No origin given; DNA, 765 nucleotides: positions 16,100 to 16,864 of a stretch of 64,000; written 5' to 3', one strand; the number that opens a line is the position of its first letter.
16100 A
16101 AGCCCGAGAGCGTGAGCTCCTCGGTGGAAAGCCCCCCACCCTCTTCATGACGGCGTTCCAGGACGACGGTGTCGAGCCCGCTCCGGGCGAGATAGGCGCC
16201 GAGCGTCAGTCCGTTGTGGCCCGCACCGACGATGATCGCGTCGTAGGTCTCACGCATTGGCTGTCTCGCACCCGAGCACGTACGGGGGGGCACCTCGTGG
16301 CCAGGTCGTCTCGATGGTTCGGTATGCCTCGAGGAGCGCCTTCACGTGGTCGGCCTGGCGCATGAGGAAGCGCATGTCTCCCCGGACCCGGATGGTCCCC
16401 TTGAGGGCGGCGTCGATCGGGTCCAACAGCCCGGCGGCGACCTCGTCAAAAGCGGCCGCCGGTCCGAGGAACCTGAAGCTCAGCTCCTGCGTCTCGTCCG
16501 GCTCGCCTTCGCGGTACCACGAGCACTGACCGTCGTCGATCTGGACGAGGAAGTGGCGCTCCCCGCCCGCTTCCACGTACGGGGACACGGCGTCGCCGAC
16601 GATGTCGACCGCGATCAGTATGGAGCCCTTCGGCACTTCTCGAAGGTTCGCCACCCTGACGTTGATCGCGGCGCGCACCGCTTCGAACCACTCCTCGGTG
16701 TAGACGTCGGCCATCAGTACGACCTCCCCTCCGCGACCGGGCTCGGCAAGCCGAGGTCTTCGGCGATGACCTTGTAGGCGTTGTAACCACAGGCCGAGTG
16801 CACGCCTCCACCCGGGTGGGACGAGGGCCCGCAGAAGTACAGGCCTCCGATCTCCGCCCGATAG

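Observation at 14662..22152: Four tandem CrtI-family paralogs arranged as two differently organised pairs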

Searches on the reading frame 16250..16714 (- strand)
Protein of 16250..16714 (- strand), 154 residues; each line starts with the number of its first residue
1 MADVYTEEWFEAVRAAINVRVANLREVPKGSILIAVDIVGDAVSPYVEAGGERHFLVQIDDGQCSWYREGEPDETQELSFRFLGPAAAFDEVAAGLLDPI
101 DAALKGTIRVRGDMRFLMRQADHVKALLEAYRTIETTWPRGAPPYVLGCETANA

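Call 6: search_protein_families(library=pfam, proteins=[window:16250-16714:-], max_evalue=0.01)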
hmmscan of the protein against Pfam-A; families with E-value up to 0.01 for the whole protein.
window:16250-16714:- (154 aa): 1 family
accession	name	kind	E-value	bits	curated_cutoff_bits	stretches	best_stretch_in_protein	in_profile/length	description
PF02036.22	SCP2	-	6.9e-05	23.6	21.3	1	52-119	33-95/101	SCP-2 sterol transfer family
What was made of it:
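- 16250..16714 (-): SCP2a: soluble SCP2-type lipid-carrier protein (154 aa) with a conserved C-terminal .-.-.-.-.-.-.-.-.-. motif. PF02036 E 6.9e-5, 23.6 bits against a 21.3 cut-off (call 6).
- Checked: The ORF after P2 (16250-16714) matches Pfam SCP2 above the gathering score (23.6 vs 21.3 bits, E 6.9e-5, call 6).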

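Call 7: search_protein_families(library=ncbifam, proteins=[window:16250-16714:-], max_evalue=0.01)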
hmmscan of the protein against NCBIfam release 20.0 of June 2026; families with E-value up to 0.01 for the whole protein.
window:16250-16714:- (154 aa): 0 families

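Call 53: find_related_loci(query=A4, collection=metagenome_contigs, flank=10000)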
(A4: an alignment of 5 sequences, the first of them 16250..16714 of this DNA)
Query A4 (154 aa) in metagenome_contigs; peptide patterns used: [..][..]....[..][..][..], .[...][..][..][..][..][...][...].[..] (x = any residue, [..] = any of these).
142 stretches matched a pattern; 115 encode a relative of the query (tblastn E <= 1e-3); the best 80 are kept; 80 distinct loci.
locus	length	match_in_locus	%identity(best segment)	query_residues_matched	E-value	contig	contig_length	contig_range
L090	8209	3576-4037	98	1-154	4e-100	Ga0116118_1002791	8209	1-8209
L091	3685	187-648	86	1-154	2e-88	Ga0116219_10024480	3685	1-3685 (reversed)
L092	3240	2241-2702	86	1-154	5e-89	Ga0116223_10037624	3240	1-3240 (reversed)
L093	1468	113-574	84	1-154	3e-92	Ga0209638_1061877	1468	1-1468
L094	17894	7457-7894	84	1-146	2e-81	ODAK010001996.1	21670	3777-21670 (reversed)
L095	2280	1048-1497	63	1-148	2e-62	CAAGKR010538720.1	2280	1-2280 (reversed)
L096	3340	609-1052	64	1-146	6e-61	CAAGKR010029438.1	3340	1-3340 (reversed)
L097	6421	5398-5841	64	1-146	7e-61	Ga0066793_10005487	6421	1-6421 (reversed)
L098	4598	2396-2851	62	1-150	3e-60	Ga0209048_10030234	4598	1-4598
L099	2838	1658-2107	63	1-145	8e-60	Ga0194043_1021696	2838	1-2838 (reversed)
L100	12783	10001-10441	63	1-145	2e-59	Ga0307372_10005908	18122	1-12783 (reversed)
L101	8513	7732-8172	62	1-145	2e-59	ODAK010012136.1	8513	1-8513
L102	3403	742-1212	61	1-154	1e-59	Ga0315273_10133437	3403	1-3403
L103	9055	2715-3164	63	1-147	4e-59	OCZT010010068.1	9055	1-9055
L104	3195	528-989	60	1-152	6e-59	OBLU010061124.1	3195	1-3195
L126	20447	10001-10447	56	1-145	2e-52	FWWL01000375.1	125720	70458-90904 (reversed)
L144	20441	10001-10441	46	1-145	4e-39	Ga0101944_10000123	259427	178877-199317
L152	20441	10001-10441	45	1-145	2e-36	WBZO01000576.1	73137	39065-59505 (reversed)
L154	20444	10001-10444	45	1-146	4e-36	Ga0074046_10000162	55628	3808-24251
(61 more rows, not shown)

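Call 60: search_protein_families(library=pfam, proteins=[L154:161-1750:-, L154:1800-2945:-, L154:2965-4809:-, L154:4849-6000:-, L154:10750-13317:+, L154:13358-14176:+, L154:14744-15847:-, L154:16435-17724:-, L154:17682-19241:-, L154:19269-20426:-], max_evalue=0.00001)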
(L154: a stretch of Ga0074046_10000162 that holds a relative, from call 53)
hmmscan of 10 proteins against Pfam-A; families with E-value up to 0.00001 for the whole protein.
L154:161-1750:- (529 aa): 2 families
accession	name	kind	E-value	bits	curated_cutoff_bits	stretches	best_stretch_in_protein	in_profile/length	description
PF00370.27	FGGY_N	-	1.3e-38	133.5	28.8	1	9-267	1-245/245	FGGY family of carbohydrate kinases, N-terminal domain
PF02782.22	FGGY_C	-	2.9e-29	102.7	27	1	277-471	2-197/198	FGGY family of carbohydrate kinases, C-terminal domain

L154:1800-2945:- (381 aa): 2 families
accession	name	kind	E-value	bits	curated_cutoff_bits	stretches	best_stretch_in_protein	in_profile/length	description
PF03060.21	NMO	-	1e-44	153.8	28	1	23-366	26-330/331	Nitronate monooxygenase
PF01070.24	FMN_dh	-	3.2e-06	26.8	24.9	1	175-256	228-307/350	FMN-dependent dehydrogenase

L154:2965-4809:- (614 aa): 4 families
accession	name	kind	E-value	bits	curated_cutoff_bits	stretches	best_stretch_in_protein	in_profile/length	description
PF24684.1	Vgb_lyase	-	1.7e-27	96.4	50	2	445-589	14-155/290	Virginiamycin B lyase family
PF08450.18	SGL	-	6e-16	59.2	26.3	0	490-525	189-224/246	SMP-30/Gluconolactonase/LRE-like region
PF13620.12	CarboxypepD_reg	-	5.3e-13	49.6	32.3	1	57-125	3-71/82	Carboxypeptidase regulatory-like domain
PF21959.2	DUF6923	-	8.7e-08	32.7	27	0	248-312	118-182/234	Repeat of unknown function (DUF6923)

L154:4849-6000:- (383 aa): 1 family
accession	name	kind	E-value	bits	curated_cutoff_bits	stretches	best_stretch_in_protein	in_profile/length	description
PF02687.27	FtsX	-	2e-12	47.6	25.5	1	259-373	4-118/120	FtsX-like permease C-terminal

L154:10750-13317:+ (855 aa): 1 family
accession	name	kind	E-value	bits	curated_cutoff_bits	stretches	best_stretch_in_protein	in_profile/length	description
PF04389.22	Peptidase_M28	-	6.8e-06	26.4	21.3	0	633-818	1-177/193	Peptidase family M28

L154:13358-14176:+ (272 aa): 5 families
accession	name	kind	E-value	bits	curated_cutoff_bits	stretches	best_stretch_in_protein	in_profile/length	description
PF08241.18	Methyltransf_11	-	7.1e-19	68.7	21.2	1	49-143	1-94/95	Methyltransferase domain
PF13649.12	Methyltransf_25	-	1e-15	58.6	27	1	48-140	1-97/97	Methyltransferase domain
PF13847.12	Methyltransf_31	-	5.5e-11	42.8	27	1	47-168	6-127/145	Methyltransferase domain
PF08242.18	Methyltransf_12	-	1.8e-10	41.9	30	1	49-142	1-98/98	Methyltransferase domain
PF13489.12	Methyltransf_23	-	5.1e-08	33.3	27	1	31-143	7-115/164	Methyltransferase domain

L154:14744-15847:- (367 aa): 0 families

L154:16435-17724:- (429 aa): 5 families
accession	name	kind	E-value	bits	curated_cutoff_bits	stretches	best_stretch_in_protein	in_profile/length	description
PF22691.2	Thiolase_C_1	-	2.8e-40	137.8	28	1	295-417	17-138/144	Thiolase C-terminal domain-like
PF00108.29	Thiolase_N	-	3.6e-25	89.2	26.4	1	26-230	1-197/260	Thiolase, N-terminal domain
PF02803.24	Thiolase_C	-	5e-11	42.8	27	1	301-393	27-101/123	Thiolase, C-terminal domain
PF02801.28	Ketoacyl-synt_C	-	9.7e-08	32.5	20.8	0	289-327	18-56/119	Beta-ketoacyl synthase, C-terminal domain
PF00109.32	ketoacyl-synt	-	1.1e-07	32.1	20.8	1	84-152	152-218/252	Beta-ketoacyl synthase, N-terminal domain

L154:17682-19241:- (519 aa): 2 families
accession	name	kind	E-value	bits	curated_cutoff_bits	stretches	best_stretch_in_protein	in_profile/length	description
PF00501.34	AMP-binding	-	6.6e-62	209.9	29.9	1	13-359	2-377/384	AMP-binding enzyme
PF13193.12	AMP-binding_C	-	1.2e-15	58.6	24.5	1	417-490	1-74/76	AMP-binding enzyme C-terminal domain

L154:19269-20426:- (385 aa): 4 families
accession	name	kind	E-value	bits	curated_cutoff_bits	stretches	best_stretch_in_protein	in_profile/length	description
PF00441.29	Acyl-CoA_dh_1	-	1.1e-30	107.2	22.4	1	233-373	10-149/150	Acyl-CoA dehydrogenase, C-terminal domain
PF02770.24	Acyl-CoA_dh_M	-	9.1e-15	55.1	33.3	1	104-212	1-97/97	Acyl-CoA dehydrogenase, middle domain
PF08028.16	Acyl-CoA_dh_2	-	3.3e-14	53.8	22.7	1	241-354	3-125/134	Acyl-CoA dehydrogenase, C-terminal domain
PF22924.1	ACOX_C_alpha1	-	7.1e-07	29.6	27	1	233-373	3-168/169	Acyl-CoA oxidase, C-alpha1 domain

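Call 61: search_protein_families(library=pfam, proteins=[L144:45-1958:+, L144:6430-7656:+, L144:7690-9111:-, L144:9301-9954:+, L144:13792-15219:-, L152:4879-5760:-, L152:10514-11881:+, L152:11903-13570:+, L152:13668-14453:-, L152:17414-18844:+], max_evalue=0.00001)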
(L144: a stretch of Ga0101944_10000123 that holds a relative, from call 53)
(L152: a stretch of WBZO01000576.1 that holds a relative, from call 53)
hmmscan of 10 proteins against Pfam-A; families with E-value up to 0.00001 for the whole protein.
L144:45-1958:+ (637 aa): 2 families
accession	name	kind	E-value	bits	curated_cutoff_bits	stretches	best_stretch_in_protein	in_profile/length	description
PF01103.29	Omp85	-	3.4e-49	168.6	24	1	339-637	1-325/325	Omp85 superfamily domain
PF07244.20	POTRA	-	1.5e-33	115.8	21.3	2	59-143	3-79/79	Surface antigen variable number repeat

L144:6430-7656:+ (408 aa): 0 families

L144:7690-9111:- (473 aa): 2 families
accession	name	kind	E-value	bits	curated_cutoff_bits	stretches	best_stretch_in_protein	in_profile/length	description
PF00206.25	Lyase_1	-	2.2e-95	320.1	27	1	12-341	1-311/312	Lyase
PF10415.14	FumaraseC_C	-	7e-20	71.6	32.5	1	408-461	1-54/54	Fumarase C C-terminus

L144:9301-9954:+ (217 aa): 0 families

L144:13792-15219:- (475 aa): 11 families
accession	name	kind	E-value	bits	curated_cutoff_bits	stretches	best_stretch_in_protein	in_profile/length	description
PF07992.20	Pyr_redox_2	-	2.1e-31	109.9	26.1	2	146-320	2-177/291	Pyridine nucleotide-disulphide oxidoreductase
PF14691.11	Fer4_20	-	5.4e-22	78.2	25.8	1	23-131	1-111/113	Dihydroprymidine dehydrogenase domain II, 4Fe-4S cluster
PF13450.12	NAD_binding_8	-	5.7e-12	46.2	21.9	1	149-183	1-35/68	NAD(P)-binding Rossmann-like domain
PF01593.30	Amino_oxidase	-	3.5e-10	40.2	19.8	1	155-184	2-31/443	Flavin containing amine oxidoreductase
PF00070.33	Pyr_redox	-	1.3e-09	38.9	22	0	146-180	1-35/82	Pyridine nucleotide-disulphide oxidoreductase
PF01266.30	DAO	-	2.7e-08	34.2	27.9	1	146-180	1-35/353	FAD dependent oxidoreductase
PF12831.13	FAD_oxidored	-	4.6e-08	33.2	27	1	147-195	2-50/416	FAD dependent oxidoreductase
PF00743.25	FMO-like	-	2e-07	30.3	22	0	145-185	2-42/532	Flavin-binding monooxygenase-like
PF13738.12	Pyr_redox_3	-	1.1e-06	28.6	30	0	149-185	2-39/305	Pyridine nucleotide-disulphide oxidoreductase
PF00890.30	FAD_binding_2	-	1.4e-06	28.3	20.4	1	147-181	2-36/414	FAD binding domain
PF03486.20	HI0933_like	-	7.4e-06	26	50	0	146-180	2-36/244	HI0933-like protein Rossmann domain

L152:4879-5760:- (293 aa): 0 families

L152:10514-11881:+ (455 aa): 1 family
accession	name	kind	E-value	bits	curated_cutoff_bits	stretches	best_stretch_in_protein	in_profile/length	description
PF00291.31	PALP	-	3e-41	142.1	35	1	79-416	5-295/295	Pyridoxal-phosphate dependent enzyme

L152:11903-13570:+ (555 aa): 3 families
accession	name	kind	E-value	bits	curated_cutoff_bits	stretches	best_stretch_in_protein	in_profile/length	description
PF00069.31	Pkinase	-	1.4e-23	84.1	31.7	1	50-331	4-254/263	Protein kinase domain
PF07714.23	PK_Tyr_Ser-Thr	-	4.2e-12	46.4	23.1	1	50-328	4-248/258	Protein tyrosine and serine/threonine kinase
PF01636.29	APH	-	7e-07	29.7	23.2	0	92-184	33-114/239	Phosphotransferase enzyme family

L152:13668-14453:- (261 aa): 2 families
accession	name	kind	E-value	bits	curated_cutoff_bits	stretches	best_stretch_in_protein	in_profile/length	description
PF00005.33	ABC_tran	-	1.6e-32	113.4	25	1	50-199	1-136/137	ABC transporter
PF13304.12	AAA_21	-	3.8e-06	27.6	27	0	63-125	2-68/304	AAA domain, putative AbiEii toxin, Type IV TA system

L152:17414-18844:+ (476 aa): 0 families
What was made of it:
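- Tried and rejected: They were mostly housekeeping genes apart from the thiolase/ACS/ACAD trio in L154 (calls 60, 61).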
